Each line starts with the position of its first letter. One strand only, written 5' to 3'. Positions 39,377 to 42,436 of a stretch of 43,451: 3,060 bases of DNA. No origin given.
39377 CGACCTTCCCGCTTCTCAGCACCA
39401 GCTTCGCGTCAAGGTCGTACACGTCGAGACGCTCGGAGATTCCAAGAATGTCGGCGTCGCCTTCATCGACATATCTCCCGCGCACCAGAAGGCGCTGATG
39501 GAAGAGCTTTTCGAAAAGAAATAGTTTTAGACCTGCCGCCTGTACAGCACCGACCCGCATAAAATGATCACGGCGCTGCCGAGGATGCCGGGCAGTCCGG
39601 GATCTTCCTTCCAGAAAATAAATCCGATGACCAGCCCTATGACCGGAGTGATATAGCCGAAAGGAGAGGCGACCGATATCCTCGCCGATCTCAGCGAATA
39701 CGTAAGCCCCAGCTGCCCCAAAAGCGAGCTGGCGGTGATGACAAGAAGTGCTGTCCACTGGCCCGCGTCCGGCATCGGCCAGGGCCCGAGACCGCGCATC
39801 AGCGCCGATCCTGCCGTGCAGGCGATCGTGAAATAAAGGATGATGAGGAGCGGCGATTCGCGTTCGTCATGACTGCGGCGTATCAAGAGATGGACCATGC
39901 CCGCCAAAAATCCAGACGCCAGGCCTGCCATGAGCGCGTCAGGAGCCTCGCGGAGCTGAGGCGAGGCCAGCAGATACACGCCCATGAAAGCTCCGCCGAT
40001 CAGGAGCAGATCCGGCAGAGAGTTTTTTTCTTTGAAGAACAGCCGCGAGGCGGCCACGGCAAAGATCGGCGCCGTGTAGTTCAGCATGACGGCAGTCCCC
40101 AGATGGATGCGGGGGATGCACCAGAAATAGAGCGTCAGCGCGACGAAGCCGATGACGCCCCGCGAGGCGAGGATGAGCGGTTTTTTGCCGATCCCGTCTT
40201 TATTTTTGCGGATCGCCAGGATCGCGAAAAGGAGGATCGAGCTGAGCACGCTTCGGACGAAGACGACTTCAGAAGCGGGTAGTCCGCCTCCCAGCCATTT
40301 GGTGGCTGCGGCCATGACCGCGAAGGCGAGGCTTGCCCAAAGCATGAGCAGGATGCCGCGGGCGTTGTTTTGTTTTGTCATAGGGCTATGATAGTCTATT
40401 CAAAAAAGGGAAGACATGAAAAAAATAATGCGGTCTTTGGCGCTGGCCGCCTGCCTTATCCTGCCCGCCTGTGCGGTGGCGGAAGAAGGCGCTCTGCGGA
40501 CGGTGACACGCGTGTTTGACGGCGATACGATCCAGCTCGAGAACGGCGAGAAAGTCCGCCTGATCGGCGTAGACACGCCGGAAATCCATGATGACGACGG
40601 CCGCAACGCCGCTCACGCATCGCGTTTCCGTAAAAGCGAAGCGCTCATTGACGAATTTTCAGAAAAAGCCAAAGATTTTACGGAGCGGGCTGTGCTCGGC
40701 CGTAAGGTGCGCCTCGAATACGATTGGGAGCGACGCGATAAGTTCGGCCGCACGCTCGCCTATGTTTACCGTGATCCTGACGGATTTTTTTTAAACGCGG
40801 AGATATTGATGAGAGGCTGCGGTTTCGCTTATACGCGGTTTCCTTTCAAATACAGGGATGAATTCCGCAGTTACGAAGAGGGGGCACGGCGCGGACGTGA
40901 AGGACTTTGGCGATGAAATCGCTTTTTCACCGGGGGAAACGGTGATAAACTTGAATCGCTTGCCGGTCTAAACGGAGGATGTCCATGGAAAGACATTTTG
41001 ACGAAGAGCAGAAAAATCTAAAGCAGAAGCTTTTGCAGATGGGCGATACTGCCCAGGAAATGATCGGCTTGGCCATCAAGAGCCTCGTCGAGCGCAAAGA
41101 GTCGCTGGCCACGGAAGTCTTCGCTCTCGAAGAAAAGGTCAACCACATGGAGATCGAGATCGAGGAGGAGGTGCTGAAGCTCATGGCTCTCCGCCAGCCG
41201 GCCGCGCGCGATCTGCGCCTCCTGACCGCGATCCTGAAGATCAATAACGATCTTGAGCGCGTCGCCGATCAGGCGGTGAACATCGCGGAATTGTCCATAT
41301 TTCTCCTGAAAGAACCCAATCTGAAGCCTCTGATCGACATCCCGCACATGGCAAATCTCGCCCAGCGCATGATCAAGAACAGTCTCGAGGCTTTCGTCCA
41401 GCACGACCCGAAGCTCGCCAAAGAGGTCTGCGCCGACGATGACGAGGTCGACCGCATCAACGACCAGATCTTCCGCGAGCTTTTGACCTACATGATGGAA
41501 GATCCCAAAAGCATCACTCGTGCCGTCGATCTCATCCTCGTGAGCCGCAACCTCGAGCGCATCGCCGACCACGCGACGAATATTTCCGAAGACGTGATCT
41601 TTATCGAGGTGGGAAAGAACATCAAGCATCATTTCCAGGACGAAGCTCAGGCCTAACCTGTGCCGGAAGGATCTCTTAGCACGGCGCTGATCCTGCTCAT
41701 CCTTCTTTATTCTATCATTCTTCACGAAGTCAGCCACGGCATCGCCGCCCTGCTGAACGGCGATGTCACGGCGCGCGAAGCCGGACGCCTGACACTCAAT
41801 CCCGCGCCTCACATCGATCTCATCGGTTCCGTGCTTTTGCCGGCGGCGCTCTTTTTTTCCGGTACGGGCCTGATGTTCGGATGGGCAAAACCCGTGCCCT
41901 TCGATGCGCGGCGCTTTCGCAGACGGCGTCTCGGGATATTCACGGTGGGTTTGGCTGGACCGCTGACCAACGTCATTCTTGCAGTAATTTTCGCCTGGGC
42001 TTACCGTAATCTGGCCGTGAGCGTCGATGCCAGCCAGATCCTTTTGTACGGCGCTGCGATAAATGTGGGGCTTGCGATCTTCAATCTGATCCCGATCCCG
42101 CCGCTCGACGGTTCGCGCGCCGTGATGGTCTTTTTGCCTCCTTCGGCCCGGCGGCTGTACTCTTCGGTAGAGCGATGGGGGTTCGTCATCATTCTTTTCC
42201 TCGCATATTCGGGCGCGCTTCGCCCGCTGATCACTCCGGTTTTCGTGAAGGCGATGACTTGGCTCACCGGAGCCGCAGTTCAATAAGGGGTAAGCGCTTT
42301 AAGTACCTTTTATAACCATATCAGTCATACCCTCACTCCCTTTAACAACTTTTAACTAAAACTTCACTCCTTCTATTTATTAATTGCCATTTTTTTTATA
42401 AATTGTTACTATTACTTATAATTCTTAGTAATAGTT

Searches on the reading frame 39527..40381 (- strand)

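Call 14: search_protein_families(library=pfam, proteins=[window:39527-40381:-], max_evalue=0.001)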
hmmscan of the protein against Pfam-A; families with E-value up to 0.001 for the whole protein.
window:39527-40381:- (284 aa): 1 family
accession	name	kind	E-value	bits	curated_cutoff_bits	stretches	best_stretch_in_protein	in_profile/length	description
PF00892.27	EamA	-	3.3e-31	108.8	28.2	2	8-138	2-133/135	EamA-like transporter family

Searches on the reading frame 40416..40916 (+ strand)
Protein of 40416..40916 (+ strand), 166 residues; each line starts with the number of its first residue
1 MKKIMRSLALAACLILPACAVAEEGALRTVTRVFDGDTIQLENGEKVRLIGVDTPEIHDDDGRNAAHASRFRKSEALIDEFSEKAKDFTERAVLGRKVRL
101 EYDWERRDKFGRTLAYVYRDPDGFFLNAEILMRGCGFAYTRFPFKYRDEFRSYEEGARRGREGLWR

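Call 14: search_protein_families(library=pfam, proteins=[window:40416-40916:+], max_evalue=0.001)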
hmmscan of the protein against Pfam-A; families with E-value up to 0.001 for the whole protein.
window:40416-40916:+ (166 aa): 1 family
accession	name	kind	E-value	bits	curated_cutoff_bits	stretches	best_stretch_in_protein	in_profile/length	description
PF00565.23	SNase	-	7.3e-18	65.4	21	1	46-165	1-105/107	Staphylococcal nuclease homologue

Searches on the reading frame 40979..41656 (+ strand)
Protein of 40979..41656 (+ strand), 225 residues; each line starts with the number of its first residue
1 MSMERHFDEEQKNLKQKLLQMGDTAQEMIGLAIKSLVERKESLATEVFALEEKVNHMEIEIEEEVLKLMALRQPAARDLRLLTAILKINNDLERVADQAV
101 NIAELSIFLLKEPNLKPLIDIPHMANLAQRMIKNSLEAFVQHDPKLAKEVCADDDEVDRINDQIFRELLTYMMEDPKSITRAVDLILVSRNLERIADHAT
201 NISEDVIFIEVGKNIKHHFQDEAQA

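Call 14: search_protein_families(library=pfam, proteins=[window:40979-41656:+], max_evalue=0.001)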
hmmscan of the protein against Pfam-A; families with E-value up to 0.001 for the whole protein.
window:40979-41656:+ (225 aa): 1 family
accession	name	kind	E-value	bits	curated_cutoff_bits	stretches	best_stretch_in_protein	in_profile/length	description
PF01895.24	PhoU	-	1.9e-51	172.8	23.5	2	121-206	1-89/89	PhoU domain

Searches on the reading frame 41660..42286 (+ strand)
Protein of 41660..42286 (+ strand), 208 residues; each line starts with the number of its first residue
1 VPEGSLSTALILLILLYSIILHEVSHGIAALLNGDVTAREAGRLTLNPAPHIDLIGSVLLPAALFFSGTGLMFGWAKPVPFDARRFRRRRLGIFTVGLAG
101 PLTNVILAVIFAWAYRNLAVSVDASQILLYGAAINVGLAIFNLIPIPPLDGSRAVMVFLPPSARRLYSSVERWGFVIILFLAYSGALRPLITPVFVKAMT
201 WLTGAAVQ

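Call 14: search_protein_families(library=pfam, proteins=[window:41660-42286:+], max_evalue=0.001)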
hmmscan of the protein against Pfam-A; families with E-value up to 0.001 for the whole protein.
window:41660-42286:+ (208 aa): 1 family
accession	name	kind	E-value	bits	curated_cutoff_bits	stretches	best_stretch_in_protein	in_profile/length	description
PF02163.28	Peptidase_M50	-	7e-14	52.1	27.2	1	121-179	156-215/221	Peptidase family M50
